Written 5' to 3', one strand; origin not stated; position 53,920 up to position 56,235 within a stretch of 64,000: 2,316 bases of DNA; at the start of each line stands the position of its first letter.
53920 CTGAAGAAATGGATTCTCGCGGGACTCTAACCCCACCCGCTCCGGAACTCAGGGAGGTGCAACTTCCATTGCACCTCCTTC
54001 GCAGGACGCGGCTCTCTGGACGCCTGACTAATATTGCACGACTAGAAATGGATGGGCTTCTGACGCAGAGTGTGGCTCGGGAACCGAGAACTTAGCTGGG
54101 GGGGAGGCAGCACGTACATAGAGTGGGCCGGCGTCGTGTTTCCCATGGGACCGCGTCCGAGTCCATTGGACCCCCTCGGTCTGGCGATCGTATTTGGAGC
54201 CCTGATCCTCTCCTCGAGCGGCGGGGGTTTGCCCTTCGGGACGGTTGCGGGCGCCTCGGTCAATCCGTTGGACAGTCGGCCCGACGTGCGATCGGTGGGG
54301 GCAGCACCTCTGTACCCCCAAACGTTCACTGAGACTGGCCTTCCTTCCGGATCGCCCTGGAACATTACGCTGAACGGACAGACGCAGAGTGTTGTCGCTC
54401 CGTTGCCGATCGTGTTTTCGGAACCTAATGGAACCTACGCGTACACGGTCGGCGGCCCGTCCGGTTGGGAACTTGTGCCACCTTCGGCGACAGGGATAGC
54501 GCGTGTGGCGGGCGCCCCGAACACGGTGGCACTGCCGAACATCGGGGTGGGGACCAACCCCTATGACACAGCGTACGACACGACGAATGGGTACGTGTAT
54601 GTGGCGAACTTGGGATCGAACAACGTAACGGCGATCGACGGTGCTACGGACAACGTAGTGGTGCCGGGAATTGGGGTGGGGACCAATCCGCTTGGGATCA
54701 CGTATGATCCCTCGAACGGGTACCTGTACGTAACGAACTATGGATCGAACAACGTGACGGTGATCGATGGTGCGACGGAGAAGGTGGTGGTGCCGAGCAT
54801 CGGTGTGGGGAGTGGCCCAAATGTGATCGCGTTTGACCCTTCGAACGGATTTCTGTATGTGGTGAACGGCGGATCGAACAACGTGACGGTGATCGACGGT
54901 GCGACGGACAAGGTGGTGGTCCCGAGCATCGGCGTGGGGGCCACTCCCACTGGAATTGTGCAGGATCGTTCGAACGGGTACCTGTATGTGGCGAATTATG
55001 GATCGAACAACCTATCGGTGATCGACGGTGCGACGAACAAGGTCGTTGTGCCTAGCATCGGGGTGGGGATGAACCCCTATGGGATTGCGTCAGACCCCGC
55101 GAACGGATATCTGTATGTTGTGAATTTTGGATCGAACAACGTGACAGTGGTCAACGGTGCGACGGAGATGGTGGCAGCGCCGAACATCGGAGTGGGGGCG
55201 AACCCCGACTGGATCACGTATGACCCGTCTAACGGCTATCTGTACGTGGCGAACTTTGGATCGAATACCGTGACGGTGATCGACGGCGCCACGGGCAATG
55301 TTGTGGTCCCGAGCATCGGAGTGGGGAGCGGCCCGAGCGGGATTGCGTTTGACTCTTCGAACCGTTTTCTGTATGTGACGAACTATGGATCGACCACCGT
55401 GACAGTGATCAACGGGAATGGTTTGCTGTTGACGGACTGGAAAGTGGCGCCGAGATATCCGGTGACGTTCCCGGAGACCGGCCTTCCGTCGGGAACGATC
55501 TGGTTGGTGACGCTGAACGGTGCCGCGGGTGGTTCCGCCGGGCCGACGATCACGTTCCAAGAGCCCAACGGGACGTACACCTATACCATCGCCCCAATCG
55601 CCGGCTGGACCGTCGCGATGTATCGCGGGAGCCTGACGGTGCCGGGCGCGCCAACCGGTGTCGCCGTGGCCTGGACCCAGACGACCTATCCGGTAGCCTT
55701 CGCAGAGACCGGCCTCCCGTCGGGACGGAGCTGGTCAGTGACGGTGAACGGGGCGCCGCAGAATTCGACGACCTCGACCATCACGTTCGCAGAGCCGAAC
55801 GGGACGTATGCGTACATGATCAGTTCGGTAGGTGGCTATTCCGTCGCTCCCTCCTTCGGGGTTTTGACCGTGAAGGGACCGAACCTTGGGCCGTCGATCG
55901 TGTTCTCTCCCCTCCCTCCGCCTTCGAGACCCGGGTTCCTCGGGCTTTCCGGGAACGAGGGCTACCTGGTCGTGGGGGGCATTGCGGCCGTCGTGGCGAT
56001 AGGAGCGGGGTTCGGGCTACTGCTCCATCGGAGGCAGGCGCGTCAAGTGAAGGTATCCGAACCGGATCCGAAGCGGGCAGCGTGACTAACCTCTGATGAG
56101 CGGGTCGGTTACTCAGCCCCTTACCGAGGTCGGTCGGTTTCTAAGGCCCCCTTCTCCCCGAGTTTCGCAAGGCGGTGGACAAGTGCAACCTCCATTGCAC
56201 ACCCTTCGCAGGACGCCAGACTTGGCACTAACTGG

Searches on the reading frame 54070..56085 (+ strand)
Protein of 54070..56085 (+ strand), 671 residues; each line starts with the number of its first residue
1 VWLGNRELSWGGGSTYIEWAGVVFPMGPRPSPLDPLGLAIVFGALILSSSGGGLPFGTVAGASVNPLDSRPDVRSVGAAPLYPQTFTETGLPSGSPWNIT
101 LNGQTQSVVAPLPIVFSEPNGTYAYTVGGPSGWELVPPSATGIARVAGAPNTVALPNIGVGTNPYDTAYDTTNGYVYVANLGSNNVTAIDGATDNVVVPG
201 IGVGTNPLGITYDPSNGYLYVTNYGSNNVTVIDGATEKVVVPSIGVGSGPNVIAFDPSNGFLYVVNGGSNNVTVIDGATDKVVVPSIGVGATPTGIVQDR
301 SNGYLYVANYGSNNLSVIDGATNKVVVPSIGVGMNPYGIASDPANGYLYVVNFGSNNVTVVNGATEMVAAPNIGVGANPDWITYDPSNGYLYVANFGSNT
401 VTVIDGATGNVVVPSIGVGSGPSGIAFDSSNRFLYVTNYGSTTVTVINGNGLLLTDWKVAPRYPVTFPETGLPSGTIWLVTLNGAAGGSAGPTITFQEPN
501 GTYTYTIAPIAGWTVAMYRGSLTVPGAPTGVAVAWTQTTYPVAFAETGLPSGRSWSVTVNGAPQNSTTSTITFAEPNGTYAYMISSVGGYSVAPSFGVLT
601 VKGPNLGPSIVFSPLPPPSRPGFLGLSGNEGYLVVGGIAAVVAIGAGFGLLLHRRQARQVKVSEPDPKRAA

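Call 55: search_protein_families(library=pfam, proteins=[window:54070-56085:+], max_evalue=0.01)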
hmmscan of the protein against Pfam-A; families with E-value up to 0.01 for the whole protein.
window:54070-56085:+ (671 aa): 6 families
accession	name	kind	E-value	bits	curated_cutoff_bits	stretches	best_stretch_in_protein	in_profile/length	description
PF10282.15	Lactonase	-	4.4e-16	59.5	21.7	2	100-362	28-319/344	Lactonase, 7-bladed beta-propeller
PF01436.27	NHL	-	1.2e-12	47.6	20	0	206-231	3-27/28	NHL repeat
PF21783.3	YNCE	-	1.2e-09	38.4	27.1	1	158-339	152-331/339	YNCE-like beta-propeller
PF01731.26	Arylesterase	-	6.6e-08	33.1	21.3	0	206-232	55-81/86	Arylesterase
PF02239.22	Cytochrom_D1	-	5.4e-07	28.9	25.5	1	221-413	9-207/368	Cytochrome D1 heme domain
PF08450.18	SGL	-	1.6e-05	25.1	26.3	0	374-437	183-243/246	SMP-30/Gluconolactonase/LRE-like region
